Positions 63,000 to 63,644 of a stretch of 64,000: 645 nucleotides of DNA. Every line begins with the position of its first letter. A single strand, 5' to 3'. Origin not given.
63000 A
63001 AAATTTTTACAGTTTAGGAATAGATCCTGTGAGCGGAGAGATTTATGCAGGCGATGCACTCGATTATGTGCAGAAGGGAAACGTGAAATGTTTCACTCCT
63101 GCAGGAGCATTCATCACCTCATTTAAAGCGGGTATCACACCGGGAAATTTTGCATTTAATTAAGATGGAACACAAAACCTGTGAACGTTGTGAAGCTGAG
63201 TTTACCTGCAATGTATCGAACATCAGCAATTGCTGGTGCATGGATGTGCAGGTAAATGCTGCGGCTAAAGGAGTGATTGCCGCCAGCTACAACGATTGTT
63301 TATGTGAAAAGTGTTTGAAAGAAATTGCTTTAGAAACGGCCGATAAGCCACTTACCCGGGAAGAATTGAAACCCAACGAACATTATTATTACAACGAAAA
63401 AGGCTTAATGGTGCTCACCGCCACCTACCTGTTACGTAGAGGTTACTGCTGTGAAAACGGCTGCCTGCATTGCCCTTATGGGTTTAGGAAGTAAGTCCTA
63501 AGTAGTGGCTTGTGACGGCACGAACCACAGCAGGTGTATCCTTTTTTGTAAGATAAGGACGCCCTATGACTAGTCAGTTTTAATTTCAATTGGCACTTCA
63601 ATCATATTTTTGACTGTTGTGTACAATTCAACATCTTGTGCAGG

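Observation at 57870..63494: Cobalamin-riboswitch operon: BtuB plus four tightly coupled accessory genes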

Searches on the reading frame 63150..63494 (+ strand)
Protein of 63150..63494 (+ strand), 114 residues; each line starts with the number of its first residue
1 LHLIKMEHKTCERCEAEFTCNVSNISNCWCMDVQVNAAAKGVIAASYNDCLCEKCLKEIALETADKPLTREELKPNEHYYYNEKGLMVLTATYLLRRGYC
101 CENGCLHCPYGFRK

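Call 3: search_protein_families(library=pfam, proteins=[window:63150-63494:+], max_evalue=0.01)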
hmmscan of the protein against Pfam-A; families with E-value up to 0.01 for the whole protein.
window:63150-63494:+ (114 aa): 2 families
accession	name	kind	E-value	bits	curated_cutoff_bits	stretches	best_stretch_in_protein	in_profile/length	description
PF17653.6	DUF5522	-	8.6e-19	67.8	25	1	70-114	3-48/48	Family of unknown function (DUF5522)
PF14375.11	Cys_rich_CWC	-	3.2e-12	47.1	24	1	11-57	1-50/50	Cysteine-rich CWC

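Call 4: search_protein_families(library=ncbifam, proteins=[window:63150-63494:+], max_evalue=0.01)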
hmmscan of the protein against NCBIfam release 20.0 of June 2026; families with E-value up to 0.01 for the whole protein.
window:63150-63494:+ (114 aa): 0 families

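Call 8: search_solved_structures(query=window:63150-63494:+, max_evalue=10, show_alignments=1)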
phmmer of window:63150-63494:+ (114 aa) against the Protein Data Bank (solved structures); distinct sequences matched with E-value up to 10: 0.

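Call 25: find_homologous_proteins(query=window:63165-63494:+, max_evalue=0.001)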
Query window:63165-63494:+ (109 aa): 21 proteins with E <= 0.001 among 22 candidates.
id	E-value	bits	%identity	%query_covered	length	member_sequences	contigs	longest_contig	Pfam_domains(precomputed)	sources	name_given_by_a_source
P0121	6.4e-68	244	96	100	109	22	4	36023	PF14375.12,PF17653.7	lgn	-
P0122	2.8e-40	155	64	100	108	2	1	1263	PF14375.12,PF17653.7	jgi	-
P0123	5.0e-17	80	45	96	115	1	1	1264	PF14375.12,PF17653.7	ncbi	-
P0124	1.6e-13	68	70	39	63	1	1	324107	PF17653.7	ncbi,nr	ncbi:hypothetical protein K1X76_00890 [bacterium]|nr:hypothetical protein [bacterium]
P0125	6.4e-13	66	71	39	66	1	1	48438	PF17653.7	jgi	jgi:hypothetical protein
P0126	1.1e-12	66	60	44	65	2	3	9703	PF17653.7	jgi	jgi:hypothetical protein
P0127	5.6e-12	63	71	39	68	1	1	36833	PF17653.7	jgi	jgi:hypothetical protein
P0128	5.6e-12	63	71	39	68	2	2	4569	PF17653.7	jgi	jgi:hypothetical protein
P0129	1.0e-11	62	75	33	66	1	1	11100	PF17653.7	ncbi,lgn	ncbi:MAG: DUF5522 domain-containing protein [Flammeovirgaceae bacterium]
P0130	1.3e-11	62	69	39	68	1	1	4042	PF17653.7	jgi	-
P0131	1.4e-11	62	71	38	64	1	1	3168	PF17653.7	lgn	-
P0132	4.9e-11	60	76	31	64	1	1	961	PF17653.7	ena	-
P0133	5.7e-11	60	77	32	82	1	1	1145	PF17653.7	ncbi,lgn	-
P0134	8.8e-11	59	67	39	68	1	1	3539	PF17653.7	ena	-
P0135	1.1e-10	59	67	39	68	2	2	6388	PF17653.7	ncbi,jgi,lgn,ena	-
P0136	4.1e-10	57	72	33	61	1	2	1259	PF17653.7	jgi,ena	-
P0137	5.9e-10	57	70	34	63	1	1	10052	PF17653.7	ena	-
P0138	1.3e-9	56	69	33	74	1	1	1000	PF17653.7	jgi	-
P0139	1.5e-9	56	39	95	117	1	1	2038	PF17653.7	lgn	-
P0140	7.6e-9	53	77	28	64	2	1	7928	PF17653.7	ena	-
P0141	6.2e-8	50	63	38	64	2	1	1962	PF17653.7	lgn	-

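Call 56: search_protein_representatives(protein=window:63165-63494:+)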
Query: 109 residues. Proteins with E-value up to 0.001 (for the whole library): 2622; up to 1e-10: 109; up to 1e-30: 0. The best 150 are listed.
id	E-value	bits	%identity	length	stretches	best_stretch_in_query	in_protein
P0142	1.2e-27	112.1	53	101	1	2-106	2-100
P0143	3.2e-26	107.6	48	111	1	1-107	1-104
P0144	2.2e-21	92.0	46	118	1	5-109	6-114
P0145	2.2e-20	88.8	50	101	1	1-105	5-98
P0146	6.5e-19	84.0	51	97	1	2-106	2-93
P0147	8.4e-19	83.7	40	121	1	2-109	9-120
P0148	1.9e-18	82.6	44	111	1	2-107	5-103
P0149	5.7e-18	81.0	43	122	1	3-109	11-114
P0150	1.6e-17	79.5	42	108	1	5-105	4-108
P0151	8.0e-17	77.3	52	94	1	4-105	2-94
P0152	3.2e-16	75.3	43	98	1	4-108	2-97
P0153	4.0e-16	75.1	45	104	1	4-105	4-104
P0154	7.4e-16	74.2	45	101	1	1-109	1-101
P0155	1.2e-15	73.5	43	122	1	2-108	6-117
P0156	1.4e-15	73.3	49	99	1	3-105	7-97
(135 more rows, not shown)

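Call 58: find_encoding_contigs(protein=P0124, flank=6000, max_places=3)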
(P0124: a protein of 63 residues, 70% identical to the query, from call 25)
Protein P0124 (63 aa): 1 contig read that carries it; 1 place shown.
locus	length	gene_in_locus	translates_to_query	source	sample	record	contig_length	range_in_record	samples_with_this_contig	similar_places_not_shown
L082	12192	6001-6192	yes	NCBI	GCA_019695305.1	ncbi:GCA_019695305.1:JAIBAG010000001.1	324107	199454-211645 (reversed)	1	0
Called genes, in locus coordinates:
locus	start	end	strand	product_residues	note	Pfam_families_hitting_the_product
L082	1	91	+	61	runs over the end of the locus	-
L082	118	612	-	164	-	-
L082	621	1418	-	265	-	PF01790:LGT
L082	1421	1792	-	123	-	-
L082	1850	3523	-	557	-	PF00920:ILVD_EDD_N, PF24877:ILV_EDD_C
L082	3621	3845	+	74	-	-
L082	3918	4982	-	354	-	PF13624:SurA_N_3 (weak), PF13462:Thioredoxin_4, PF01323:DSBA, PF13098:Thioredoxin_2 (faint)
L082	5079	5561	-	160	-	-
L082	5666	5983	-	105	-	PF01722:BolA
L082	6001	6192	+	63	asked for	PF17653:DUF5522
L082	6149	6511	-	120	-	PF14559:TPR_19, PF13414:TPR_11 (weak)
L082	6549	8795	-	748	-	PF14814:UB2H, PF00912:Transgly, PF00905:Transpeptidase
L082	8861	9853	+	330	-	PF00106:adh_short, PF01370:Epimerase, PF08659:KR (weak), PF13561:adh_short_C2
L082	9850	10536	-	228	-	PF01370:Epimerase, PF05368:NmrA (weak), PF13460:NAD_binding_10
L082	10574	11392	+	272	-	PF00303:Thymidylat_synt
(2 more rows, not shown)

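Call 59: find_encoding_contigs(protein=P0125, flank=6000, max_places=3)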
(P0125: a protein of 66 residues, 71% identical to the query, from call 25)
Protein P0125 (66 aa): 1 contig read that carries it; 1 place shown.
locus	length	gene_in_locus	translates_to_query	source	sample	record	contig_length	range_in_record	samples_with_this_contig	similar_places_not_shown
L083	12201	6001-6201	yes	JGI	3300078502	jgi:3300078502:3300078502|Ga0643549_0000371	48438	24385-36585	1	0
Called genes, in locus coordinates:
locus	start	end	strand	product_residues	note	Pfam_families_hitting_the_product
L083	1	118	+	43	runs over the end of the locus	-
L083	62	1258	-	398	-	PF12833:HTH_18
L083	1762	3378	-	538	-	PF00005:ABC_tran, PF02463:SMC_N (faint), PF13304:AAA_21 (faint), PF12848:ABC_tran_Xtn, PF00005:ABC_tran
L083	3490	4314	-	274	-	-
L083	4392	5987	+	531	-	PF00206:Lyase_1, PF08328:ASL_C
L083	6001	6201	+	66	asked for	PF17653:DUF5522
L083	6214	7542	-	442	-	PF01554:MatE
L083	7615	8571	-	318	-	PF02729:OTCace_N, PF00185:OTCace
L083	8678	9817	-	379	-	PF00202:Aminotran_3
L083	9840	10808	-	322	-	PF01118:Semialdhyde_dh, PF22698:Semialdhyde_dhC_1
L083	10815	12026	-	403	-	PF00764:Arginosuc_synth, PF20979:Arginosuc_syn_C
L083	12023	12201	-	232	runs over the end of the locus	PF00583:Acetyltransf_1 (faint)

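Call 65: find_related_loci(query=A4, collection=metagenome_contigs, flank=8000)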
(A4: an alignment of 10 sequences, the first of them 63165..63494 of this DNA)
Query A4 (109 aa) in metagenome_contigs; peptide patterns used: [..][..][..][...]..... (x = any residue, [..] = any of these).
600 stretches matched a pattern (row limit reached: there are more); 593 encode a relative of the query (tblastn E <= 1e-3); the best 80 are kept; 80 distinct loci.
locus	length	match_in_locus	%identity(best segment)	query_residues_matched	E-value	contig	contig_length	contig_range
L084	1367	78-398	68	1-109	5e-43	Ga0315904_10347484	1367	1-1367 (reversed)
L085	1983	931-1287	41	1-106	7e-20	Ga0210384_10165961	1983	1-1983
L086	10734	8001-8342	37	2-109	3e-18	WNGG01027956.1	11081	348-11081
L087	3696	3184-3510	39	1-105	8e-18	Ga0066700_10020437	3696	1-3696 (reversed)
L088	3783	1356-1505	65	56-109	7e-17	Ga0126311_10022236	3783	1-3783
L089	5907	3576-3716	67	62-109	7e-17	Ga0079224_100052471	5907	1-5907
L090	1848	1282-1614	40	2-105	1e-16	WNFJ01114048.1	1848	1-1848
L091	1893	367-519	57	56-108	1e-16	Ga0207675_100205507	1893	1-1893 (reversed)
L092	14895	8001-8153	59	61-109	6e-16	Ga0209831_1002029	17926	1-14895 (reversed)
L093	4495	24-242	47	36-105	5e-16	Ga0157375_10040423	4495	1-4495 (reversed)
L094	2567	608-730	79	66-107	7e-16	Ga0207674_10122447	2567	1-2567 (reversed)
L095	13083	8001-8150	63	56-109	9e-16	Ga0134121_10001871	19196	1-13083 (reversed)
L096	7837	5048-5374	37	3-105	9e-16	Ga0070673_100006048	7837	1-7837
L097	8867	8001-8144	67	56-107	1e-15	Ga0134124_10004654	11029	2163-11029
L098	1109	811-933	67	68-109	1e-15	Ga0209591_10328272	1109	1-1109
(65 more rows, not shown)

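Call 84: search_solved_structures(query=A3, max_evalue=10, show_alignments=2)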
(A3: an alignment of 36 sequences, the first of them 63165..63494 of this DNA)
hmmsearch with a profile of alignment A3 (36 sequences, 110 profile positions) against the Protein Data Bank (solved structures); distinct sequences matched with E-value up to 10: 2.
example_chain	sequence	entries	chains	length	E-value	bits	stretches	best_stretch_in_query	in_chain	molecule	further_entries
6mr4_A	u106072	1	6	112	1.5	12.2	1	42-86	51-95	Nuclear protein STH1/NPS1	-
6kmb_A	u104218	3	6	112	1.5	12.2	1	42-86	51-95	Nuclear protein STH1/NPS1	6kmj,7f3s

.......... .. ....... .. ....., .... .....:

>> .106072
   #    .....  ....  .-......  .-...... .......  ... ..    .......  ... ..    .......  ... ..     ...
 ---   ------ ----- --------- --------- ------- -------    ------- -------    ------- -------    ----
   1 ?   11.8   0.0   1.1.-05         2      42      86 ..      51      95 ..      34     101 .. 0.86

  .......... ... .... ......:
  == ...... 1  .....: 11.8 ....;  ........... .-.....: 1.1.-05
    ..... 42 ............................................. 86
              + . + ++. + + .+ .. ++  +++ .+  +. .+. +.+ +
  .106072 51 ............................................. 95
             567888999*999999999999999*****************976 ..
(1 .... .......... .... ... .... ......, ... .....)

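Call 85: search_protein_families(library=ncbifam, alignment_id=A3, max_evalue=1)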
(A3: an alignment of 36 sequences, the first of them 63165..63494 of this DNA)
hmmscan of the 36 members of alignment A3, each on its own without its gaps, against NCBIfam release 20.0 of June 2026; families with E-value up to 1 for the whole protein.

A. member 1, window:63165-63494:+ (109 aa): 0 families

B. families by the number of members that match (of 36 scanned): 15 families
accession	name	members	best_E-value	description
TIGR03140.1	AhpF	1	0.011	alkyl hydroperoxide reductase subunit F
TIGR03955.1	rSAM_HydG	1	0.015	[FeFe] hydrogenase H-cluster radical SAM maturase HydG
NF052654.1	CmpProtComFBBac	1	0.045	late competence protein ComFB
NF004633.0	PRK05978.1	1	0.06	hypothetical protein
TIGR02260.1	benz_CoA_red_B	1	0.085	benzoyl-CoA reductase subunit B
TIGR02642.1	phage_xxxx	1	0.13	TIGR02642 family protein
NF053627.1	BnzsclthlBbsAGT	1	0.15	benzoylsuccinyl-CoA thiolase subunit BbsA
NF005637.0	PRK07396.1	1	0.16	1,4-dihydroxy-2-naphthoyl-CoA synthase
TIGR00294.2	TIGR00294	1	0.23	GTP cyclohydrolase MptA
TIGR03094.1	sulfo_cyanin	1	0.24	sulfocyanin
TIGR03910.1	pyrrolys_PylB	1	0.3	methylornithine synthase PylB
TIGR03700.1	mena_SCO4494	1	0.32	aminofutalosine synthase MqnE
TIGR04072.2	rSAM_ladder_B12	1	0.45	lipid biosynthesis B12-binding/radical SAM protein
TIGR02605.1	CxxC_CxxC_SSSS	1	0.73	FmdB family zinc ribbon protein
TIGR02351.2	thiH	1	0.95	2-iminoacetate synthase ThiH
